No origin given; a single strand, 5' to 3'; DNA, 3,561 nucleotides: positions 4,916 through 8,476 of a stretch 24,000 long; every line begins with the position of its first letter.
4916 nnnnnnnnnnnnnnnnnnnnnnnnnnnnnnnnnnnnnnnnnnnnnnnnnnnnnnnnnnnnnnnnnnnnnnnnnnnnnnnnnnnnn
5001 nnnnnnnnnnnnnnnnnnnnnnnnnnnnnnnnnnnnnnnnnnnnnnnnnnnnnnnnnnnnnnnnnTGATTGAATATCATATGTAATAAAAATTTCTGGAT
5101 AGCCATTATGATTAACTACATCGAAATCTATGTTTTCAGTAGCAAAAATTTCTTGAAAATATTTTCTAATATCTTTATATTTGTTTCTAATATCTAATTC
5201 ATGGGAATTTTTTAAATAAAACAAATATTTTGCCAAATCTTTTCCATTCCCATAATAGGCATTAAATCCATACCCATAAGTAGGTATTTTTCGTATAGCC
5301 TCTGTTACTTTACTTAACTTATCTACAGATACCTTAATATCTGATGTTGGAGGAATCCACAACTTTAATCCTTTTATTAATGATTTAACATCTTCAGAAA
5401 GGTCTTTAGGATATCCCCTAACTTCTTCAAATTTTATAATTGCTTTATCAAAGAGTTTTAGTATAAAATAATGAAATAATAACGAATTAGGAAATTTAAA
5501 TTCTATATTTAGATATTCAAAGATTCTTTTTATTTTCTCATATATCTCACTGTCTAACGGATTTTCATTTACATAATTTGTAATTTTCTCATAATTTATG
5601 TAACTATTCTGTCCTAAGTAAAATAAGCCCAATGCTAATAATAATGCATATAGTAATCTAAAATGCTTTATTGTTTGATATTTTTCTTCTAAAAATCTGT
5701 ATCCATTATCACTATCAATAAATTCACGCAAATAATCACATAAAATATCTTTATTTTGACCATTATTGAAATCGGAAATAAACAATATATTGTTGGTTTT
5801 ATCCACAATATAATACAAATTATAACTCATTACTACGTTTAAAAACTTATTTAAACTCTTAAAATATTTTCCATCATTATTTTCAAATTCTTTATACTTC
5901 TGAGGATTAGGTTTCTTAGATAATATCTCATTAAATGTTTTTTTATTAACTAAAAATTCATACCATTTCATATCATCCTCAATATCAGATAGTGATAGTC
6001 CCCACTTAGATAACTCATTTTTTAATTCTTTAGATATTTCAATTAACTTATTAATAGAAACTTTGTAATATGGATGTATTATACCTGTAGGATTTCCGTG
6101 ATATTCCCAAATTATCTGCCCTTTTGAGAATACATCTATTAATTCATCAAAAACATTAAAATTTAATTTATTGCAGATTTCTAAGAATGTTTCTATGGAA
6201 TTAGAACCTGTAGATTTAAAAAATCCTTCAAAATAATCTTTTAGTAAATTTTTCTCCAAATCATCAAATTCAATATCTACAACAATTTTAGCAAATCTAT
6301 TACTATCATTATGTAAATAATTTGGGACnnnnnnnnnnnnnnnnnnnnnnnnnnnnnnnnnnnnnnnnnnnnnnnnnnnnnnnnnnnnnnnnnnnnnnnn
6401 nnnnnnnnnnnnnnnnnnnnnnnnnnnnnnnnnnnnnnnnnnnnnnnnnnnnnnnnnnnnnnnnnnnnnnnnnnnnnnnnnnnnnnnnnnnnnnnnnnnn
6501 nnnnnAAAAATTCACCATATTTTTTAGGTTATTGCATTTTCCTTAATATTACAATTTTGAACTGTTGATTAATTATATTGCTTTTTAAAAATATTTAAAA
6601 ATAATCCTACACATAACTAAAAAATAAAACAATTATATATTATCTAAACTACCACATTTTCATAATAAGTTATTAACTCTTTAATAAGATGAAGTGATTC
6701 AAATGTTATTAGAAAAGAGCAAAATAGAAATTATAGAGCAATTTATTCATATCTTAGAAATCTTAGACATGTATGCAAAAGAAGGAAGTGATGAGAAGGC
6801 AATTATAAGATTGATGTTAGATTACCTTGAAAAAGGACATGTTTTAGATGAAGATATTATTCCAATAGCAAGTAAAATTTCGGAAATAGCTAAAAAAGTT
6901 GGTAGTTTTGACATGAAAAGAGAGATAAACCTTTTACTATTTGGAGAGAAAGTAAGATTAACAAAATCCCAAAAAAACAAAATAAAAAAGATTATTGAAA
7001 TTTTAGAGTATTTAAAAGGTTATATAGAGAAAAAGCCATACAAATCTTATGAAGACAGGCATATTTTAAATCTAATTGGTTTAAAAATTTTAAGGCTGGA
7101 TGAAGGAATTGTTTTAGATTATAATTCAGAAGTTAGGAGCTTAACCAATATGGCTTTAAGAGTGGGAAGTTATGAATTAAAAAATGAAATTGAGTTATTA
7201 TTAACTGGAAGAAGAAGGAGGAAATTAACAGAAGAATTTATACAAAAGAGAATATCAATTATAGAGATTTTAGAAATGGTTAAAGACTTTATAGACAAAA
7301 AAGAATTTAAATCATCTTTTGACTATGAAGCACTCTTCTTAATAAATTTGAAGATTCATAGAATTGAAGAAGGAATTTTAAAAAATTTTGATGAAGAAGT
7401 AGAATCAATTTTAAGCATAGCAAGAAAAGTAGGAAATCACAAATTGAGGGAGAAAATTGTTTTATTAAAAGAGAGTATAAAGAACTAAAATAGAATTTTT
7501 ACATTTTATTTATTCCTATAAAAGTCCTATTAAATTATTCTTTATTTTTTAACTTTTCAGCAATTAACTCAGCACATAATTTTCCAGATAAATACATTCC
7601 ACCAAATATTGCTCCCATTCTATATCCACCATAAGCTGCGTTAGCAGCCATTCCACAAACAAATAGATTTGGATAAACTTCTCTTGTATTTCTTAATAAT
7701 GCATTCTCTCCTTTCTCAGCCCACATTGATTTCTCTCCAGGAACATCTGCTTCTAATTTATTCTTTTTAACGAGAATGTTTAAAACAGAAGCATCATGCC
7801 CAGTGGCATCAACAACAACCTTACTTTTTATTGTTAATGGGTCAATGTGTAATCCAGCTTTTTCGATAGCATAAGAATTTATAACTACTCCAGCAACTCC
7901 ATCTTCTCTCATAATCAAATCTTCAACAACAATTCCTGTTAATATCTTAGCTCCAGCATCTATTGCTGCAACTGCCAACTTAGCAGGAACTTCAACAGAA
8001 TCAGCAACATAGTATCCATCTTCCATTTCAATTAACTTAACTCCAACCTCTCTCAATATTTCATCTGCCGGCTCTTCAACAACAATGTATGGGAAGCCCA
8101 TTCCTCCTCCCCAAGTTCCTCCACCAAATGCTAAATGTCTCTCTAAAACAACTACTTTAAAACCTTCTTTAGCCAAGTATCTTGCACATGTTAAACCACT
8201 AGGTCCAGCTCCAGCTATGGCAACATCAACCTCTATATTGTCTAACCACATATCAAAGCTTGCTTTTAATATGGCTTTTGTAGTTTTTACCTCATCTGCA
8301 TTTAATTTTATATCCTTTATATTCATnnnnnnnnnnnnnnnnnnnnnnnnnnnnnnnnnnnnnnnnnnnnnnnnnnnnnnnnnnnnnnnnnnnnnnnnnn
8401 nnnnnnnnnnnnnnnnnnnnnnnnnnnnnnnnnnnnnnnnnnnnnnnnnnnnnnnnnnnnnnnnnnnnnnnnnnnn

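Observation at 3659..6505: Outsized stand-alone OLD-family ATPase-Toprim nuclease: candidate archaeal anti-virus or anti-plasmid effector of unusual architecture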

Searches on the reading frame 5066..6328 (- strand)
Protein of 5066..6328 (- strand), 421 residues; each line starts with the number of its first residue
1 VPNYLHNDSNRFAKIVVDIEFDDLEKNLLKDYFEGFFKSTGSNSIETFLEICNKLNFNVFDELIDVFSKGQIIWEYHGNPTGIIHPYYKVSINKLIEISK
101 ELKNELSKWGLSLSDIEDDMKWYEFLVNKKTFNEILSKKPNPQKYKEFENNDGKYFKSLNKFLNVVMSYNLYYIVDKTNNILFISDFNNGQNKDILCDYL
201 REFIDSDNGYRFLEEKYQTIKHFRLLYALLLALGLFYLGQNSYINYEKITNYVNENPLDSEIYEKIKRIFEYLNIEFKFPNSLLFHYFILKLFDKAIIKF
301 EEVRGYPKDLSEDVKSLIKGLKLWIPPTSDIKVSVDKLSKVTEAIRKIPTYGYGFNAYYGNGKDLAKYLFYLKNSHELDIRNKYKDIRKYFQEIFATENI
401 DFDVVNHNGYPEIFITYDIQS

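Call 50: search_protein_representatives(protein=window:5066-6328:-)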
Query: 421 residues. Proteins with E-value up to 0.001 (for the whole library): 12; up to 1e-10: 7; up to 1e-30: 1. The best 12 are listed.
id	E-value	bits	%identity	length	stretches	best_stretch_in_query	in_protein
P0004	2.7e-60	220.9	46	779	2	1-310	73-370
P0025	3.8e-23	98.5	52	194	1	1-110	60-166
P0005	1.2e-19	86.9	38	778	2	2-311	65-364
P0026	8.4e-17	77.6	27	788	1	4-415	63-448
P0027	3.0e-14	69.2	44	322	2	357-416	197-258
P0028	1.7e-12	63.5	56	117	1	343-417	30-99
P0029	8.8e-11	57.8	31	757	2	5-301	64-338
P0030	3.5e-07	45.9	31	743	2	1-309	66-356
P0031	2.3e-05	40.0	38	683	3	263-313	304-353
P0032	1.8e-04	37.0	26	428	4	189-250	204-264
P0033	6.1e-04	35.2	44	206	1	332-417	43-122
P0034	8.6e-04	34.8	33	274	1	3-146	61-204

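Call 98: find_encoding_contigs(protein=P0026, flank=7000, max_places=3)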
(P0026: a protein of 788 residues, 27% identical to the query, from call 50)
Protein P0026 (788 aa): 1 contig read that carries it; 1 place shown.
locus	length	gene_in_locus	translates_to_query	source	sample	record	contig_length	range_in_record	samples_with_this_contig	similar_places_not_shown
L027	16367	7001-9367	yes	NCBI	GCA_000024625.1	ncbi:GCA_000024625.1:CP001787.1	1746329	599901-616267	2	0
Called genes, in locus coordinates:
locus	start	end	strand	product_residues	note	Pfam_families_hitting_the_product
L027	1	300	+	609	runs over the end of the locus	PF00149:Metallophos, PF04042:DNA_pol_E_B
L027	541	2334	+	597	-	PF05362:Lon_C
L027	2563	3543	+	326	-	PF00752:XPG_N, PF00867:XPG_I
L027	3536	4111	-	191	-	PF00149:Metallophos, PF12850:Metallophos_2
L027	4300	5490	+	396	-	PF01963:TraB_PrgY_gumN, PF10140:YukC (weak)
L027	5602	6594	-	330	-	PF02826:2-Hacid_dh_C (weak), PF03446:NAD_binding_2 (weak), PF03807:F420_oxidored (weak), PF07991:KARI_N, PF01450:KARI_C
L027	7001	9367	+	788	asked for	PF13175:AAA_15, PF13304:AAA_21 (faint)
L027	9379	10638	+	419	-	PF01979:Amidohydro_1, PF07969:Amidohydro_3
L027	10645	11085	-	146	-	-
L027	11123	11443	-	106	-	-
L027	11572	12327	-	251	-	PF01583:APS_kinase (weak), PF08433:KTI12, PF13238:AAA_18, PF13671:AAA_33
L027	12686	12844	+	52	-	-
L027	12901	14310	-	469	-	PF01368:DHH, PF02272:DHHA1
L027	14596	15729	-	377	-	PF02223:Thymidylate_kin (faint), PF02881:SRP54_N, PF25199:nSTAND_NTPase5 (weak), PF06414:Zeta_toxin (weak), PF13604:AAA_30 (weak), PF00448:SRP54, PF13207:AAA_17 (weak), PF13401:AAA_22 (weak), +1 more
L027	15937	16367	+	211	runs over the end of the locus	PF14947:HTH_45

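Call 100: find_encoding_contigs(protein=P0030, flank=6000, max_places=2)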
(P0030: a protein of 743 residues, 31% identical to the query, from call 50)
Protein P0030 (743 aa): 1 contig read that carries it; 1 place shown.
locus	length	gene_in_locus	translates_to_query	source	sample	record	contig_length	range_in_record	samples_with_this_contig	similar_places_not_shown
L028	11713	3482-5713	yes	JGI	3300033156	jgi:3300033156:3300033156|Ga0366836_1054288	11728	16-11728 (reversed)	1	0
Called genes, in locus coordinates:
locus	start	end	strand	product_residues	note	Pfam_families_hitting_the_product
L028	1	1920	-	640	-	?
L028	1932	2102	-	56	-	-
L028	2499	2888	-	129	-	PF04014:MazE_antitoxin (faint)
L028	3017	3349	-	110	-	-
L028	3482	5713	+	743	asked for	PF02463:SMC_N (faint), PF13175:AAA_15, PF13304:AAA_21, PF20469:OLD-like_TOPRIM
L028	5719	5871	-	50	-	-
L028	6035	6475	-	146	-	-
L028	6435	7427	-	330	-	PF27326:MJECL32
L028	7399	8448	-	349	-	PF25924:MJECL33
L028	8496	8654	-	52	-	-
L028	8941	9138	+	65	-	-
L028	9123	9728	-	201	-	-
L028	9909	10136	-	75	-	-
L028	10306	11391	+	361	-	PF00565:SNase, PF00932:LTD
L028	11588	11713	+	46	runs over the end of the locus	?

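Call 101: find_encoding_contigs(protein=P0031, flank=6000, max_places=2)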
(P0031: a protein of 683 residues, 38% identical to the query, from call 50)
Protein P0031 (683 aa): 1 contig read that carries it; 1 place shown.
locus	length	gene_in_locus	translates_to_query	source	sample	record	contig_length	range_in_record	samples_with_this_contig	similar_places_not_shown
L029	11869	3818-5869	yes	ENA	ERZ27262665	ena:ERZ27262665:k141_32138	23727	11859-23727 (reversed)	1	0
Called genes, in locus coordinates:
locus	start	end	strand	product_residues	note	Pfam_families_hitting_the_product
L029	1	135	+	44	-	?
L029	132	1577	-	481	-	PF01554:MatE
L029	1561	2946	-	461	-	PF01554:MatE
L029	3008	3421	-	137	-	PF01850:PIN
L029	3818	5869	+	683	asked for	PF02463:SMC_N (weak), PF13175:AAA_15, PF13476:AAA_23, PF13304:AAA_21, PF13175:AAA_15, PF20469:OLD-like_TOPRIM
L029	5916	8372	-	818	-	PF01326:PPDK_N, PF00391:PEP-utilizers, PF02896:PEP-utilizers_C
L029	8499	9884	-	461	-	PF02366:PMT, PF13231:PMT_2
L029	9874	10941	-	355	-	PF01901:O_anti_polymase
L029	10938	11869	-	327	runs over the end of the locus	PF01901:O_anti_polymase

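Call 102: search_protein_families(library=pfam, proteins=[L028:6035-6475:-, L028:1-1920:-, L028:3017-3349:-, L028:9123-9728:-, L028:6435-7427:-], max_evalue=0.01)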
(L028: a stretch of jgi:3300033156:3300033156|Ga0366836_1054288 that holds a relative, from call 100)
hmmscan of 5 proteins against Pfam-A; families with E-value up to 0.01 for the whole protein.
L028:6035-6475:- (146 aa): 0 families

L028:1-1920:- (640 aa): 0 families

L028:3017-3349:- (110 aa): 0 families

L028:9123-9728:- (201 aa): 0 families

L028:6435-7427:- (330 aa): 0 families

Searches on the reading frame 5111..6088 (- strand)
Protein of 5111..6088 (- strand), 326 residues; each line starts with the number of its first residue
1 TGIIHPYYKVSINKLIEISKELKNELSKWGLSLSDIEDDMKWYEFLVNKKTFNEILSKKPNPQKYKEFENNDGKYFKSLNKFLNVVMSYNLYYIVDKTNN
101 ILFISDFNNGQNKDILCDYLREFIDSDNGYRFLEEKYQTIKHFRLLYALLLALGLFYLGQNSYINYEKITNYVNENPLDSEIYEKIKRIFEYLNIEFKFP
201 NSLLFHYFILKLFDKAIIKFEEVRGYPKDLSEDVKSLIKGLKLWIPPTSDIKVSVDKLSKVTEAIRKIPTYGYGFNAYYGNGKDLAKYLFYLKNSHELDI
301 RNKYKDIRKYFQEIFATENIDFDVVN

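Call 64: predict_structure(alignment_id=A3)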
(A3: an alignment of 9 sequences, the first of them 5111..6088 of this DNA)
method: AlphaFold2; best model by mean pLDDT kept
length: 326 residues; sequences in the alignment: 9
mean_pLDDT: 51.2   pTM: 0.28
mean pLDDT of the five models: 51.2, 48.7, 48.1, 47.9, 45.0
residues with pLDDT >= 90: 0; 70-90: 35; 50-70: 131; < 50: 160
segments of 3 or more residues with pLDDT < 50: 1-16, 36-52, 72-123, 139-142, 212-235, 240-242, 244-253, 255-282
pLDDT, mean of each block of 10 residues (from residue 1): 29 47 58 49 45 54 56 40 33 35 37 40 53 57 55 55 64 68 65 65 55 38 32 47 45 46 38 38 59 77 82 70 61
secondary structure, 60 per line:
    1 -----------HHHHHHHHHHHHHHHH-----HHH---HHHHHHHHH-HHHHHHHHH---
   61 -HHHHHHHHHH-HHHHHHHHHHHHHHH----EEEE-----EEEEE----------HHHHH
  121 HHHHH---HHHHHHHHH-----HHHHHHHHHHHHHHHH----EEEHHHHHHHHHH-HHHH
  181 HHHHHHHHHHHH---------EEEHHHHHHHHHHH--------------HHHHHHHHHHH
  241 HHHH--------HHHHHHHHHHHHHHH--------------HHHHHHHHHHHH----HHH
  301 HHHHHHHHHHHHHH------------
elements in order: H12-27 H39-47 H49-57 H62-71 H73-87 E92-95 E101-105 H116-125 H129-137 H143-158 E163-165 H166-175 H177-192 E202-204 H205-215 H230-244 H253-267 H282-293 H298-314

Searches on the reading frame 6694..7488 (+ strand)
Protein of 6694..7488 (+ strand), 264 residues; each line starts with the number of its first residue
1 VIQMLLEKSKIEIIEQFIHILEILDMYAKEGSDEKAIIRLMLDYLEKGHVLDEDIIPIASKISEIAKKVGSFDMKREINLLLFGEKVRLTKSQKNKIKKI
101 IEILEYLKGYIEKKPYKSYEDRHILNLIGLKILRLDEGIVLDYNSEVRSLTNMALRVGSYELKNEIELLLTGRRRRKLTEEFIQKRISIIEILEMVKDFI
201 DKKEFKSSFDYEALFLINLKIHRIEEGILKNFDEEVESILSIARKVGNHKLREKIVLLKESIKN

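Call 8: search_protein_families(library=pfam, proteins=[window:6694-7488:+], max_evalue=0.001)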
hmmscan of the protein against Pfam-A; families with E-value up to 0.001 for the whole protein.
window:6694-7488:+ (264 aa): 0 families

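Call 21: find_related_loci(query=window:6694-7485:+, collection=genome_contigs, flank=10000)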
Query window:6694-7485:+ (264 aa) in genome_contigs; peptide patterns used: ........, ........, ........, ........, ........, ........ (x = any residue, [..] = any of these).
539 stretches matched a pattern; 5 encode a relative of the query (tblastn E <= 1e-3); 5 distinct loci.
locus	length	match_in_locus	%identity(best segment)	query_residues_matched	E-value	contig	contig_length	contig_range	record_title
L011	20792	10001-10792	99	1-264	6e-165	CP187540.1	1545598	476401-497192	Methanocaldococcus sp. 28A chromosome, complete genome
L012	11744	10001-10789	92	2-264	2e-153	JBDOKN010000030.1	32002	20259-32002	MAG: Methanocaldococcus sp. isolate FK190211_WC_175_metabat2_scaf2bin.012 NODE_105_length_32002_cov_17.861929, whole gen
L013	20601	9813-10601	93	2-264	5e-147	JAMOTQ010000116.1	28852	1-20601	MAG: Methanocaldococcus sp. isolate 4571-419_metabat2_scaf2bin.033 4571-419_scaffold_374_c1, whole genome shotgun sequen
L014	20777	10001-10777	86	4-261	4e-133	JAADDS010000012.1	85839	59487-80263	MAG: Methanococci archaeon isolate L_MetaBat.10 contig-127_84, whole genome shotgun sequence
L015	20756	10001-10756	64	12-263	2e-101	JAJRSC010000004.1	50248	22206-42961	MAG: archaeon isolate Dive100_bin4.136 k141_198813, whole genome shotgun sequence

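Call 29: search_protein_families(library=pfam, proteins=[L011:8822-9754:+, L011:8171-8812:+, L011:6901-8181:+, L011:5147-6445:+, L011:3990-4883:-, L011:3293-3976:+, L011:2911-3288:+, L011:2289-2897:+, L011:1217-2149:-, L011:628-1227:+], max_evalue=0.001)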
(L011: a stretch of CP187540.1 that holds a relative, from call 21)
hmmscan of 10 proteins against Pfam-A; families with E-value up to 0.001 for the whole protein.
L011:8822-9754:+ (310 aa): 2 families
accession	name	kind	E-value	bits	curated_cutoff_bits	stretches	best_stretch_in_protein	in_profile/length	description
PF03477.21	ATP-cone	-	1.3e-11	45.3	25.8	1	9-87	3-84/88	ATP cone domain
PF13238.12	AAA_18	-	3.4e-05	24.7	29.4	1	96-226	1-104/128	AAA domain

L011:8171-8812:+ (213 aa): 1 family
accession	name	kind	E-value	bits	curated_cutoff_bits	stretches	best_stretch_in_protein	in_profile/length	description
PF09873.14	DUF2100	-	1.8e-79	266.9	23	1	2-212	1-210/210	Uncharacterized protein conserved in archaea (DUF2100)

L011:6901-8181:+ (426 aa): 3 families
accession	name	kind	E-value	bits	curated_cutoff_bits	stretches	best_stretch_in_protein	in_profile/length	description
PF21570.3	ArgZ-like_C_2nd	-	5.3e-110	366.5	27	1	187-404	1-213/213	Arginine dihydrolase ArgZ-like, C-terminal, Rossmann fold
PF04455.17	Saccharop_dh_N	-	2.6e-39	134.1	23.5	1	4-102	2-100/100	LOR/SDH bifunctional enzyme conserved region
PF21571.2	ArgZ-like_C_1st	-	3.5e-33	113.9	27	1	103-186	1-84/84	Arginine dihydrolase ArgZ-like, C-terminal, first region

L011:5147-6445:+ (432 aa): 1 family
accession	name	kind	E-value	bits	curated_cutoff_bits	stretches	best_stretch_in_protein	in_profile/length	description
PF00155.27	Aminotran_1_2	-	4.2e-37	128.6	19.7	1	48-407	18-346/361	Aminotransferase class I and II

L011:3990-4883:- (297 aa): 7 families
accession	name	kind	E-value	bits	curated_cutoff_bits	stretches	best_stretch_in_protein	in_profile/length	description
PF01171.26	ATP_bind_3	-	4.6e-11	43.2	27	1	50-169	1-119/182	PP-loop family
PF22082.2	TtuA_LIM_N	-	9.2e-08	32.5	27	1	3-28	1-26/26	2-thiouridine synthetase TtuA, N-terminal LIM domain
PF06508.19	QueC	-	1.3e-05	25.2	22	1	50-112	1-61/210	Queuosine biosynthesis protein QueC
PF24167.1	DUF7411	-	3.5e-05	23.9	28.7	1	51-119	3-67/194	Family of unknown function (DUF7411)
PF01507.26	PAPS_reduct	-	0.00027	21.4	22.5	1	51-161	2-115/175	Phosphoadenosine phosphosulfate reductase domain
PF02568.20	ThiI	-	0.00038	20.6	20.5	1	49-168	4-130/197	Thiamine biosynthesis protein (ThiI)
PF03054.22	tRNA_Me_trans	-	0.00054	20.1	20.6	0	50-121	2-87/202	tRNA methyl transferase HUP domain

L011:3293-3976:+ (227 aa): 1 family
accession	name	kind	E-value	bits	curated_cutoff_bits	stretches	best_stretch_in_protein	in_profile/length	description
PF00588.24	SpoU_methylase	-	1.1e-32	113.6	29.7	1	2-152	2-142/142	SpoU rRNA Methylase family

L011:2911-3288:+ (125 aa): 1 family
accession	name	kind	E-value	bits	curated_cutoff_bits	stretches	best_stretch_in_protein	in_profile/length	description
PF08281.18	Sigma70_r4_2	-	7.4e-05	22.8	25.7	1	92-121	23-52/54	Sigma-70, region 4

L011:2289-2897:+ (202 aa): 2 families
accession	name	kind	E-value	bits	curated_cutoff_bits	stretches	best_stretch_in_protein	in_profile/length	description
PF17146.10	PIN_6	-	6.8e-16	58.9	27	1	39-122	2-87/87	PIN domain of ribonuclease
PF08745.17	PIN_5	-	6.3e-05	22.9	27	1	109-143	155-189/205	PINc domain ribonuclease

L011:1217-2149:- (310 aa): 2 families
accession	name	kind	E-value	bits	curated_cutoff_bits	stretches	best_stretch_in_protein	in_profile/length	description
PF01717.24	Meth_synt_2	-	1.7e-54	185.7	21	1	1-304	1-323/324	Cobalamin-independent synthase, Catalytic domain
PF08267.18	Meth_synt_1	-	5.9e-05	23.2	27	1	96-240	139-290/313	Cobalamin-independent synthase, N-terminal domain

L011:628-1227:+ (199 aa): 0 families

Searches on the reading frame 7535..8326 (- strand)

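Call 8: search_protein_families(library=pfam, proteins=[window:7535-8326:-], max_evalue=0.001)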
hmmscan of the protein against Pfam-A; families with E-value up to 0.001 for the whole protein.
window:7535-8326:- (263 aa): 10 families
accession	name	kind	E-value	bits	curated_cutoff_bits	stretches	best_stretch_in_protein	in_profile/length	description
PF01946.23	Thi4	-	1.1e-94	316.6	26.2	1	16-241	1-235/235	Thi4 family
PF01266.30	DAO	-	4.2e-13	50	27.9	1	34-77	1-44/353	FAD dependent oxidoreductase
PF13450.12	NAD_binding_8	-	1.6e-08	35.1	21.9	1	37-69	1-33/68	NAD(P)-binding Rossmann-like domain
PF12831.13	FAD_oxidored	-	5.1e-08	33.1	27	1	34-177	1-146/416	FAD dependent oxidoreductase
PF00890.30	FAD_binding_2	-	1.3e-07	31.6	20.4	1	34-71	1-38/414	FAD binding domain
PF01494.25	FAD_binding_3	-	1.1e-06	28.6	22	1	32-64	1-33/349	FAD binding domain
PF07992.20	Pyr_redox_2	-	2e-05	24.6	26.1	1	34-130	2-86/291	Pyridine nucleotide-disulphide oxidoreductase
PF03486.20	HI0933_like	-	3.3e-05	23.9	50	1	34-77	2-45/244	HI0933-like protein Rossmann domain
PF01593.30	Amino_oxidase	-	6.5e-05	22.8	19.8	0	43-69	2-28/443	Flavin containing amine oxidoreductase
PF13738.12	Pyr_redox_3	-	0.00071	19.3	30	0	37-64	2-30/305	Pyridine nucleotide-disulphide oxidoreductase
